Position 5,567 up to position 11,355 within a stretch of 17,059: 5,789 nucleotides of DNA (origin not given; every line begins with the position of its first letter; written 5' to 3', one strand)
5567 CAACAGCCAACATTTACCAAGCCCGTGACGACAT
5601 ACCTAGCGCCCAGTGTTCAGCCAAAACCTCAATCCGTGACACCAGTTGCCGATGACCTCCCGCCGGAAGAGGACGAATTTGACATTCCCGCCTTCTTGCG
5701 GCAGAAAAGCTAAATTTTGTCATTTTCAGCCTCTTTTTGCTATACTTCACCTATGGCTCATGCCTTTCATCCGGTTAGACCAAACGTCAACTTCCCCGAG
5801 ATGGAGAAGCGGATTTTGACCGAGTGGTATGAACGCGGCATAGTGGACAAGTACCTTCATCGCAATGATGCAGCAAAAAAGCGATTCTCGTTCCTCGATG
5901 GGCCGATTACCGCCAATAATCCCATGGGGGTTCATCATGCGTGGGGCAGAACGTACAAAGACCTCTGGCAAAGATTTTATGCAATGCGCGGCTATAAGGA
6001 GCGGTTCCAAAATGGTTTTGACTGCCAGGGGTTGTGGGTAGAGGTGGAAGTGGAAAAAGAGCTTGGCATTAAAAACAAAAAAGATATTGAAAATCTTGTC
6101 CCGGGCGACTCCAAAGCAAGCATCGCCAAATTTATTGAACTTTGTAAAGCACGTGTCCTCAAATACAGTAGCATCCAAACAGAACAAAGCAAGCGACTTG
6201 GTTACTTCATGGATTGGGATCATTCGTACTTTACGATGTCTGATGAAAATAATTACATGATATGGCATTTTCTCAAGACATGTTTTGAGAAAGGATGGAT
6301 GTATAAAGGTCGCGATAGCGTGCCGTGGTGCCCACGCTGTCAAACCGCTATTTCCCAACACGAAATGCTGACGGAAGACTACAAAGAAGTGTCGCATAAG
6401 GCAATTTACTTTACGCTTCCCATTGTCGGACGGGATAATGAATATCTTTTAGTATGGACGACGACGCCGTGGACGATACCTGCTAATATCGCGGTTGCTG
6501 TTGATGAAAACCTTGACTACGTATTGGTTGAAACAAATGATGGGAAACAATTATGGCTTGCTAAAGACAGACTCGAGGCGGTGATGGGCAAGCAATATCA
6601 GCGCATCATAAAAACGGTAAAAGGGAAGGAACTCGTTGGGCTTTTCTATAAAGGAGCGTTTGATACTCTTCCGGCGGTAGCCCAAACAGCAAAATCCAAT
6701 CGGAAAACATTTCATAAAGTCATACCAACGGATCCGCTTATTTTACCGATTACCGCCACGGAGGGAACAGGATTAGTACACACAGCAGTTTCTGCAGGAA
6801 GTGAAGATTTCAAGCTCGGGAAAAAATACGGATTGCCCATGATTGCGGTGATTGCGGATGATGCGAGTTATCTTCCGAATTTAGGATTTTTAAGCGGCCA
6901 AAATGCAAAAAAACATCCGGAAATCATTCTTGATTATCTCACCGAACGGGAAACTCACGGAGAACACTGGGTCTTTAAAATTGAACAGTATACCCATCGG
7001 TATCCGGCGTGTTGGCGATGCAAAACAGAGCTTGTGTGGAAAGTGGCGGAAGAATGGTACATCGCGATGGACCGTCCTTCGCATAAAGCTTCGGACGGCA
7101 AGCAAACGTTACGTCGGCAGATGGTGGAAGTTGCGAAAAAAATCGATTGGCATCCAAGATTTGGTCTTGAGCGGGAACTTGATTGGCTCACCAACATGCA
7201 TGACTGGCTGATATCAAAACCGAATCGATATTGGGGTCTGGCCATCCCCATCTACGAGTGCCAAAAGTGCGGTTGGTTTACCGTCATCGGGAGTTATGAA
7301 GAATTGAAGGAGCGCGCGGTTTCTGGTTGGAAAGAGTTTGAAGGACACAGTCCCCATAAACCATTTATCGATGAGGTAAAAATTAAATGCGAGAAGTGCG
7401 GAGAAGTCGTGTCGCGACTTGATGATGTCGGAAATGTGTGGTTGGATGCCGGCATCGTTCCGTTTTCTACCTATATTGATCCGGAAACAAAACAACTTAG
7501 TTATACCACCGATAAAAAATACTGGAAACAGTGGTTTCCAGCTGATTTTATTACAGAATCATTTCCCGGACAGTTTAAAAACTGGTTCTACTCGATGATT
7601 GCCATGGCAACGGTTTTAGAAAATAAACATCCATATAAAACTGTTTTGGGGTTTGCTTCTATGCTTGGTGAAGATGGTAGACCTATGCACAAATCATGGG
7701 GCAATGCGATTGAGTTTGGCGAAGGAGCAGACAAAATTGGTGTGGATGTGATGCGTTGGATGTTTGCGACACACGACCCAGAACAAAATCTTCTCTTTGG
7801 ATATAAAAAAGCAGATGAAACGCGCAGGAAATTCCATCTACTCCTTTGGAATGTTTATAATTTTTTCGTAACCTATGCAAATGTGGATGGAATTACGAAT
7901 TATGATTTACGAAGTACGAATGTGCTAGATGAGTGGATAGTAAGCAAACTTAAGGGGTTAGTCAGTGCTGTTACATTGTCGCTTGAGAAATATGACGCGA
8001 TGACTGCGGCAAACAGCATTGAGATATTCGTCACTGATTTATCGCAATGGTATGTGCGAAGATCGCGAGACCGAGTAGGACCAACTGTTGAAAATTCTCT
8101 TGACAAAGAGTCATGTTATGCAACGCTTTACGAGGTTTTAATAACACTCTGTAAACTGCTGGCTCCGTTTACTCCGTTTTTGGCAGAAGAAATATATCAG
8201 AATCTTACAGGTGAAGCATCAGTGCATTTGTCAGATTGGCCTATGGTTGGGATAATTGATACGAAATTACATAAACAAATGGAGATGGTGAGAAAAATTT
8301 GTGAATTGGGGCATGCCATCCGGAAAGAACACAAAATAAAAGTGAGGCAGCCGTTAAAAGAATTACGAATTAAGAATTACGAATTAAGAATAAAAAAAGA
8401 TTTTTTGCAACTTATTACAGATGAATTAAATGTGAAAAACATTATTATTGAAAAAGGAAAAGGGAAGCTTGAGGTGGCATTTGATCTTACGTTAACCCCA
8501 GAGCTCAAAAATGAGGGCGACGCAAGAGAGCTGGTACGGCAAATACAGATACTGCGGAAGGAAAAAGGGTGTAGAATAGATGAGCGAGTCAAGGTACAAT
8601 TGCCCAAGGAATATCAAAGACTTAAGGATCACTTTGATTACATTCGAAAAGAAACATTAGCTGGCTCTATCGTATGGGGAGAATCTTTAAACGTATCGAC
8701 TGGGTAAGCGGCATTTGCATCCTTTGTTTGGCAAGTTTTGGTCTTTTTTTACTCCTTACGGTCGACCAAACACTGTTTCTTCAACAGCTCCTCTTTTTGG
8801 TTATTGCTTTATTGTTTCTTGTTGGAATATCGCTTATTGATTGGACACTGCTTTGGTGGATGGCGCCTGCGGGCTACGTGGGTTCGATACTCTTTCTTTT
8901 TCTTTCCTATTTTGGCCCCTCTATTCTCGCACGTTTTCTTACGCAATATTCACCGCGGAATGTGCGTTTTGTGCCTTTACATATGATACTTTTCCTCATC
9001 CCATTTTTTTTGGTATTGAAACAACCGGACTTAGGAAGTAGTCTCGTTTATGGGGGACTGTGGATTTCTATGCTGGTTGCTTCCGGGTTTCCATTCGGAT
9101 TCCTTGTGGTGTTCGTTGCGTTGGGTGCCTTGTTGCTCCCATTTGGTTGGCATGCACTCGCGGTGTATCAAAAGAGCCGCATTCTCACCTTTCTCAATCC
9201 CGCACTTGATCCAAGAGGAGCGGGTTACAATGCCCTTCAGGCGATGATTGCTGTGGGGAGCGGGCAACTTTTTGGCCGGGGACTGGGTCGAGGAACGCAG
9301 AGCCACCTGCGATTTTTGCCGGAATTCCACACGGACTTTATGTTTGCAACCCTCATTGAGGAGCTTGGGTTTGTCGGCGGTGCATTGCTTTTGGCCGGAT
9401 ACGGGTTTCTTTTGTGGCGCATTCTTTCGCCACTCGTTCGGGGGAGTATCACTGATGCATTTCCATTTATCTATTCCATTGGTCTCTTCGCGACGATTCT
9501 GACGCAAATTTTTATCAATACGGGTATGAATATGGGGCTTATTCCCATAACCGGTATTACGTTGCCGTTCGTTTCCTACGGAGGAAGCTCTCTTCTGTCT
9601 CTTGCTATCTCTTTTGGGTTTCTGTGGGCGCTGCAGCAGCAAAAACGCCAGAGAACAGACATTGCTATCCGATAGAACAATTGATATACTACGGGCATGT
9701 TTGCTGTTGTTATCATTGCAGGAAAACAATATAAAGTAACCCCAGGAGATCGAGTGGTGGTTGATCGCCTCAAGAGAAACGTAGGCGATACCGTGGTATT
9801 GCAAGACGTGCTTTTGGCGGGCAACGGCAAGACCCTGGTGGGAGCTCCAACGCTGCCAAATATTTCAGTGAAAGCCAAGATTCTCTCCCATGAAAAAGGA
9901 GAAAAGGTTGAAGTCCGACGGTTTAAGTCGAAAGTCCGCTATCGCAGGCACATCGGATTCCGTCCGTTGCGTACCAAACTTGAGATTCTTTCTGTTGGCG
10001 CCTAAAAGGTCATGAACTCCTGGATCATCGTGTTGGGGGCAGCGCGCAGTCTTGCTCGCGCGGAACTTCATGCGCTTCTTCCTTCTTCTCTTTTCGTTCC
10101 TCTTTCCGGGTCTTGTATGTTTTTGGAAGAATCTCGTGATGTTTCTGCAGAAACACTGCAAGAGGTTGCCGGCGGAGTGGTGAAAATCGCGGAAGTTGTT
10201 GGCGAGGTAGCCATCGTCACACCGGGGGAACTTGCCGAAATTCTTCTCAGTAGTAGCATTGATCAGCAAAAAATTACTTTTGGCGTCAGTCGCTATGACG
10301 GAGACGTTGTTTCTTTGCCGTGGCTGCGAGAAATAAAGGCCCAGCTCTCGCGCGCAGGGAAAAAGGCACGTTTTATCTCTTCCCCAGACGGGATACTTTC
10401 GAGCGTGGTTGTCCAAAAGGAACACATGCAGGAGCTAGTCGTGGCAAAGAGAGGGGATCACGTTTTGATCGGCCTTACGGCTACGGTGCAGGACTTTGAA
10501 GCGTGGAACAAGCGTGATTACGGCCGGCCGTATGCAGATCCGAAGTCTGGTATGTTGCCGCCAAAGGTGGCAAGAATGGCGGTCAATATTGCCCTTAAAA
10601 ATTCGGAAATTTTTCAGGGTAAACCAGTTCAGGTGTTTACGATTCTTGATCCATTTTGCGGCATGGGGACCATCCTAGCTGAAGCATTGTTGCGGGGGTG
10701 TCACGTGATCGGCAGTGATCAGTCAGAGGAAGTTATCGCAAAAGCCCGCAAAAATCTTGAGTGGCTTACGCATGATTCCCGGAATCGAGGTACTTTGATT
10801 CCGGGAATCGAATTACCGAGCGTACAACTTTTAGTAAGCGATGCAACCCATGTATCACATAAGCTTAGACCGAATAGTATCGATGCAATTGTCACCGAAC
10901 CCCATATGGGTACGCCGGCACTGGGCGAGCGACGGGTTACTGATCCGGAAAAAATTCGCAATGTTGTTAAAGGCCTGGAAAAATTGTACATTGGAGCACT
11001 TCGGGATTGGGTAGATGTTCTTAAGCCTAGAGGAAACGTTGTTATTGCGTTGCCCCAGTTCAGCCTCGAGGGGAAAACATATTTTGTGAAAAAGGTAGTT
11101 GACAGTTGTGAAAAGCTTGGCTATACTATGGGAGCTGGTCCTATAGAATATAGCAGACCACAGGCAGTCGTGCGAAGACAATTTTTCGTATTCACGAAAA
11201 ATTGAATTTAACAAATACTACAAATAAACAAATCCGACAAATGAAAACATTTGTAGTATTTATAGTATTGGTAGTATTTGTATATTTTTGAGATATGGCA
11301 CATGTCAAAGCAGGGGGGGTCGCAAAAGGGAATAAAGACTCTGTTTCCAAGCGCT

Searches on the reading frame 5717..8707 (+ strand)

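Call 6: search_protein_families(library=pfam, proteins=[window:5717-8707:+])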
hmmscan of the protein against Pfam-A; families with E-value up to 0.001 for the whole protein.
window:5717-8707:+ (996 aa): 4 families
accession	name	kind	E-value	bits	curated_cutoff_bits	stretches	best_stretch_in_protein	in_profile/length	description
PF00133.28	tRNA-synt_1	-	4.9e-74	250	22.7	1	33-689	2-408/414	tRNA synthetases class I (I, L, M and V)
PF08264.19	Anticodon_1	-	1e-31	110.2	25.1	1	738-881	1-145/148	Anticodon-binding domain of tRNA ligase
PF19302.4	DUF5915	-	4.1e-17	62.8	27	1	898-990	76-175/195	Domain of unknown function (DUF5915)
PF09334.17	tRNA-synt_1g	-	2.5e-08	33.5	20.1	1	574-691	247-362/391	tRNA synthetases class I (M)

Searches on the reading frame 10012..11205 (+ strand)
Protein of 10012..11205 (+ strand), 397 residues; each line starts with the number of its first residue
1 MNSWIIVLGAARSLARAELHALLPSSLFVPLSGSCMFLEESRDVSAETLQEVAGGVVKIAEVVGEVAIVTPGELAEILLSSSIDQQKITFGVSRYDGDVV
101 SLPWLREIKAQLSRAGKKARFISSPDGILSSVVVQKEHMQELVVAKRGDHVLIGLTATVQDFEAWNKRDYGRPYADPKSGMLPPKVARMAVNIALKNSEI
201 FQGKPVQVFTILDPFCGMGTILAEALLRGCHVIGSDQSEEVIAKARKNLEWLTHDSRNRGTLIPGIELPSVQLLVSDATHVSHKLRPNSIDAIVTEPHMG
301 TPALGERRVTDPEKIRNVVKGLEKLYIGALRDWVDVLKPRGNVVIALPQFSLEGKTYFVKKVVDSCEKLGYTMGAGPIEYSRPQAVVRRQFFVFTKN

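Call 6: search_protein_families(library=pfam, proteins=[window:10012-11205:+])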
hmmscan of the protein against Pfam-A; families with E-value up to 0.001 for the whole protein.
window:10012-11205:+ (397 aa): 7 families
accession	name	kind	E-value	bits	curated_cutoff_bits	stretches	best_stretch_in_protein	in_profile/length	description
PF13847.12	Methyltransf_31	-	1.9e-06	28.1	27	1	210-349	6-113/145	Methyltransferase domain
PF13649.12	Methyltransf_25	-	2.8e-05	25.2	27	1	211-251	1-43/97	Methyltransferase domain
PF11599.14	AviRa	-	2.8e-05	24.1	25.7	1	188-256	33-104/232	RRNA methyltransferase AviRa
PF01170.24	UPF0020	-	3.4e-05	24.1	22.3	1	210-255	31-83/197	RMKL-like, methyltransferase domain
PF01555.25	N6_N4_Mtase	-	3.8e-05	24.2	26.7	1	210-245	184-219/221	DNA methylase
PF08241.18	Methyltransf_11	-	7.8e-05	23.7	21.2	0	213-295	2-66/95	Methyltransferase domain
PF03602.21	Cons_hypoth95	-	0.00026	21.1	24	1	206-255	40-90/182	Conserved hypothetical protein 95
